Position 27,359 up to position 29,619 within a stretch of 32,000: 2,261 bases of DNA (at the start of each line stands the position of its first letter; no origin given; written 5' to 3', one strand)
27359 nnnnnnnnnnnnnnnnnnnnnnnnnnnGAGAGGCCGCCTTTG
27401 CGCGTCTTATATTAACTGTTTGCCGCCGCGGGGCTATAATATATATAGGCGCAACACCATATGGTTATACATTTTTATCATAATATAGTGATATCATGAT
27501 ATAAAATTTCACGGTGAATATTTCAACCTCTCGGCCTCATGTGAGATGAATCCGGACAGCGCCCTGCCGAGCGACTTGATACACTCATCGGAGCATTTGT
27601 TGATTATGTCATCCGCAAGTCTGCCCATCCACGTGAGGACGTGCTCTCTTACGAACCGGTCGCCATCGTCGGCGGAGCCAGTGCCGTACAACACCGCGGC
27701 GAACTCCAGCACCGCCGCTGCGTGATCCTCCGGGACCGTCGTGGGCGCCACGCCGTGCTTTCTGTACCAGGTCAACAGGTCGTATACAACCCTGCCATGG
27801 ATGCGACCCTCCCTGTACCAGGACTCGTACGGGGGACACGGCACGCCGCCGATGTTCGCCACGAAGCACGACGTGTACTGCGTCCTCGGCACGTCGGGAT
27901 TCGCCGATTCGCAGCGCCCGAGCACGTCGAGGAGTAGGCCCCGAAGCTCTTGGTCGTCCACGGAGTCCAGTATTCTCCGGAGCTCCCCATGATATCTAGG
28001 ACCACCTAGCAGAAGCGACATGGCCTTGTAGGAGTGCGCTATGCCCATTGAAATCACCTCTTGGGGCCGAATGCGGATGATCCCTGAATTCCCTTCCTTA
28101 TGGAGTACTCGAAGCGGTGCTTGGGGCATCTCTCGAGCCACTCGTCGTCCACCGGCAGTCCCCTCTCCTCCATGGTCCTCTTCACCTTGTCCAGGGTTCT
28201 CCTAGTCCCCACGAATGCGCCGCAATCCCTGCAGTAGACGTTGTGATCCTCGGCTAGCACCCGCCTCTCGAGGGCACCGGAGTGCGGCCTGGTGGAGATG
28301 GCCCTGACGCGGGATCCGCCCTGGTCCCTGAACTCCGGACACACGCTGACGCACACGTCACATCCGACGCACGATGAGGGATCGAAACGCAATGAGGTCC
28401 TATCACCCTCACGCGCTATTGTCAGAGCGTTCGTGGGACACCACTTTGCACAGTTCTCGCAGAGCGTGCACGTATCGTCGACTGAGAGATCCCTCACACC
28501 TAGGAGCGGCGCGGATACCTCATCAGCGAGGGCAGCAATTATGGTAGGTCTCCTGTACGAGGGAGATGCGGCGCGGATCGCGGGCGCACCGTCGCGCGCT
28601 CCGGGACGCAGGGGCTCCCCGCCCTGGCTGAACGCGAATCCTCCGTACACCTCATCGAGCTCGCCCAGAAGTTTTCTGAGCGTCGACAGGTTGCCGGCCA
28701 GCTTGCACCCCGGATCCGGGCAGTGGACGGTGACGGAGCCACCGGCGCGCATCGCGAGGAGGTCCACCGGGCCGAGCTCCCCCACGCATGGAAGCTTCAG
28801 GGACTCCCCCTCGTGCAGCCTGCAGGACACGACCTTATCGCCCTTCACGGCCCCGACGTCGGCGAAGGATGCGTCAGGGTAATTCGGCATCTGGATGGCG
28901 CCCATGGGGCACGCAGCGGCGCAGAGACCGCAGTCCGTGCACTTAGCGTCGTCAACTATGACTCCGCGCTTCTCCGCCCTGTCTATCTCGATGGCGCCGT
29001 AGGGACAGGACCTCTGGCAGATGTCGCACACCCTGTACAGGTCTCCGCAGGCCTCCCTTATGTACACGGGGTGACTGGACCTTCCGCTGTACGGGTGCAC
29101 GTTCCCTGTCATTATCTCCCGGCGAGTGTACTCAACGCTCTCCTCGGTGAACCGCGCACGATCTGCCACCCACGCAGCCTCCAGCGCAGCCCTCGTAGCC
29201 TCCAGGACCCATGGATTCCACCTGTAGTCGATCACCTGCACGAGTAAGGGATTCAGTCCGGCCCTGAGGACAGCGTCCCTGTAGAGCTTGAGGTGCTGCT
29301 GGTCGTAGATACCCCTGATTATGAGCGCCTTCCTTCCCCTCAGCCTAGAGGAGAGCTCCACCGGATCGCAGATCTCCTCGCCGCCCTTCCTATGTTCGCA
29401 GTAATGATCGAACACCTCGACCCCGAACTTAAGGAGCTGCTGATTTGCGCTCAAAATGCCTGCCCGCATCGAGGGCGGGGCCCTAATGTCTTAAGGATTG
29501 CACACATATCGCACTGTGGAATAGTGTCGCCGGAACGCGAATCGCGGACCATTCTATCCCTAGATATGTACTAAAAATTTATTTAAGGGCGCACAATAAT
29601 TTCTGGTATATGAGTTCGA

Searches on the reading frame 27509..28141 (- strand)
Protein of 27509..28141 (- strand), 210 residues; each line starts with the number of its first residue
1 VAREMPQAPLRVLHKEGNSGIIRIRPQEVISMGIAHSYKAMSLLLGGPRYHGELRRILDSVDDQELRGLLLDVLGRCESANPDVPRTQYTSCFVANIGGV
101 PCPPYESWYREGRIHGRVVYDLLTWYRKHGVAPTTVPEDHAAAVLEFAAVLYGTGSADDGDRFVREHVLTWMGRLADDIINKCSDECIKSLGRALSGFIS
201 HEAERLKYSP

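Call 58: search_protein_families(library=pfam, proteins=[window:27509-28141:-], max_evalue=0.001)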
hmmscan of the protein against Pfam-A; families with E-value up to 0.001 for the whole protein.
window:27509-28141:- (210 aa): 1 family
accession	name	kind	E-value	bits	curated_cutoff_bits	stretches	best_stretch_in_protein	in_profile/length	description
PF02613.20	Nitrate_red_del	-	5.1e-16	59.4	22.2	1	78-176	21-135/136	Nitrate reductase delta subunit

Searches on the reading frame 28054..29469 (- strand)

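Call 58: search_protein_families(library=pfam, proteins=[window:28054-29469:-], max_evalue=0.001)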
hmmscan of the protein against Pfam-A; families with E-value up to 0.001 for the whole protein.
window:28054-29469:- (471 aa): 14 families
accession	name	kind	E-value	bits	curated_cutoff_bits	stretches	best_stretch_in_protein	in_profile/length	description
PF12838.12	Fer4_7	-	3.1e-19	69.6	27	2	333-378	1-49/52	4Fe-4S dicluster domain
PF14697.11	Fer4_21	-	1.5e-15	57.5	35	2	331-378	5-52/59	4Fe-4S dicluster domain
PF00037.32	Fer4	-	3.7e-15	55.5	21.1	2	170-193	1-24/24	4Fe-4S binding domain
PF13237.11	Fer4_10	-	8.4e-14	51.7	25.5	3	331-378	6-53/53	4Fe-4S dicluster domain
PF13187.11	Fer4_9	-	2.4e-13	50.3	27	2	148-192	5-52/52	4Fe-4S dicluster domain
PF12837.12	Fer4_6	-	2.6e-13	49.7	25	2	172-192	4-24/24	4Fe-4S binding domain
PF13484.11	Fer4_16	-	2.3e-10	41.5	30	0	176-197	1-23/66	4Fe-4S double cluster binding domain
PF13183.11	Fer4_8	-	2.5e-10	41.2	27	0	365-417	3-58/68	4Fe-4S dicluster domain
PF12797.12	Fer4_2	-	5.2e-09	35.9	24.5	1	169-188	2-21/22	4Fe-4S binding domain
PF25160.1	LdpA_Fe-S-bd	-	2.2e-07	31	27.6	1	151-197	9-48/49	LdpA Fe-S cluster-binding domain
PF13534.11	Fer4_17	-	1.3e-06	29.3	22.2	0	366-389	1-24/61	4Fe-4S dicluster domain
PF12800.12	Fer4_4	-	1.3e-05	25.5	24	0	176-190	3-17/17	4Fe-4S binding domain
PF13370.11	Fer4_13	-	8.6e-05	23.6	24.5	0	363-380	2-19/58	4Fe-4S single cluster domain of Ferredoxin I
PF13459.11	Fer4_15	-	0.00013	23.1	22.4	0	361-382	2-26/66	4Fe-4S single cluster domain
